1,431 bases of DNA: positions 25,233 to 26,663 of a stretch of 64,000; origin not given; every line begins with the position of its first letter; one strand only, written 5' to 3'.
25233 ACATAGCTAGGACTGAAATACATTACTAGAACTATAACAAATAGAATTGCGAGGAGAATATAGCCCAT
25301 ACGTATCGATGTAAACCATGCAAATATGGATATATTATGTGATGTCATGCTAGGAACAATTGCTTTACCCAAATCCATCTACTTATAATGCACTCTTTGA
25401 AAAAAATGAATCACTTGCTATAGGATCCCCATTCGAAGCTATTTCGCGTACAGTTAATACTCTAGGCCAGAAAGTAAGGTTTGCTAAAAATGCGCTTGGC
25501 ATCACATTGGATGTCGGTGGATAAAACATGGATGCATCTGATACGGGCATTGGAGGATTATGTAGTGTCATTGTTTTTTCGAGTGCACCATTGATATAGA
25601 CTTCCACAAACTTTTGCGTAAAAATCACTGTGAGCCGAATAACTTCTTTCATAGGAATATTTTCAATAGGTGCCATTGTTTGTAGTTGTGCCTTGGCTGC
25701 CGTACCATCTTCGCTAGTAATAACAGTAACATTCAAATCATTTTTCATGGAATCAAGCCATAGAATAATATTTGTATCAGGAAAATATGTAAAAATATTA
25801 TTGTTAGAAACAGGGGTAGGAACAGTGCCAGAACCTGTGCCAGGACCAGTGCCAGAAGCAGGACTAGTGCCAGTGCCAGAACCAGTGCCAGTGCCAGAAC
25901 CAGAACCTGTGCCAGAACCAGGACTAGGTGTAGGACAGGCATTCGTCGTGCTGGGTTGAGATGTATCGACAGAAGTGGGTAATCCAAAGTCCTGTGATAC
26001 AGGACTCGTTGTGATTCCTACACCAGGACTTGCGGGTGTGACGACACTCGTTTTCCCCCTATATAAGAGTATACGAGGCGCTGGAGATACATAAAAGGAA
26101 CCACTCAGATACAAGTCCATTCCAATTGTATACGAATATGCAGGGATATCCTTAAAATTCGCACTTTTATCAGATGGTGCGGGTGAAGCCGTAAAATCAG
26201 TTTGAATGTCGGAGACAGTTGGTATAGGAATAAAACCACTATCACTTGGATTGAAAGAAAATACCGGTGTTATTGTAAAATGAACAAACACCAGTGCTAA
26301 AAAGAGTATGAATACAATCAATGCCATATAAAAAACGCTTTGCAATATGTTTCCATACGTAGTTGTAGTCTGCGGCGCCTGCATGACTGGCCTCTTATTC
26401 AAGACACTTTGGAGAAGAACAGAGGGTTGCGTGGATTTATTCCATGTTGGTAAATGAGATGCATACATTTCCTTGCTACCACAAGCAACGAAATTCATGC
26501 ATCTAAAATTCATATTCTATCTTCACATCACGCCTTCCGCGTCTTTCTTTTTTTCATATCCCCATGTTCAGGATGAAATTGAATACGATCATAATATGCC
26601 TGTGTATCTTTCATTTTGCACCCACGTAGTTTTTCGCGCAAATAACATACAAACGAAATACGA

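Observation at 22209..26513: Tandem array of four membrane-anchored LamG/ConA-like paralogs immediately downstream of the major capsid protein gene.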

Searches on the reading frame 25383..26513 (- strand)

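Call 3: search_protein_families(library=pfam, proteins=[window:25383-26513:-], max_evalue=1)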
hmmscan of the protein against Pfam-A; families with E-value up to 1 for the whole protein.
window:25383-26513:- (376 aa): 3 families
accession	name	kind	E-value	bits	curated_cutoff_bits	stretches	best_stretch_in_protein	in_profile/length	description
PF22584.1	CFAP143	-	0.0089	16.3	27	1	181-239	104-165/437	Cilia- and flagella-associated protein 143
PF13385.13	Laminin_G_3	-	0.013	16.1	27.6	1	244-359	41-151/151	Concanavalin A-like lectin/glucanases superfamily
PF15145.11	DUF4577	-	0.059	13.8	27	1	46-81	48-82/128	Domain of unknown function (DUF4577)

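Call 78: search_protein_families(library=pfam, alignment_id=A6, max_evalue=0.01)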
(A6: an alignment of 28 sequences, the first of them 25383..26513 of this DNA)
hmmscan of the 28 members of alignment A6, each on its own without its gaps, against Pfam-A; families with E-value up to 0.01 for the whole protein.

A. member 1, window:25383-26513:- (376 aa): 1 family
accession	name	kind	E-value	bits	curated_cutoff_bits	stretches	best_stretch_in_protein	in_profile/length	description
PF22584.1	CFAP143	-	0.0089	16.3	27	0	181-239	104-165/437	Cilia- and flagella-associated protein 143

B. families by the number of members that match (of 28 scanned): 2 families
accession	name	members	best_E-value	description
PF13385.13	Laminin_G_3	12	2.6e-05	Concanavalin A-like lectin/glucanases superfamily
PF22584.1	CFAP143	1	0.0089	Cilia- and flagella-associated protein 143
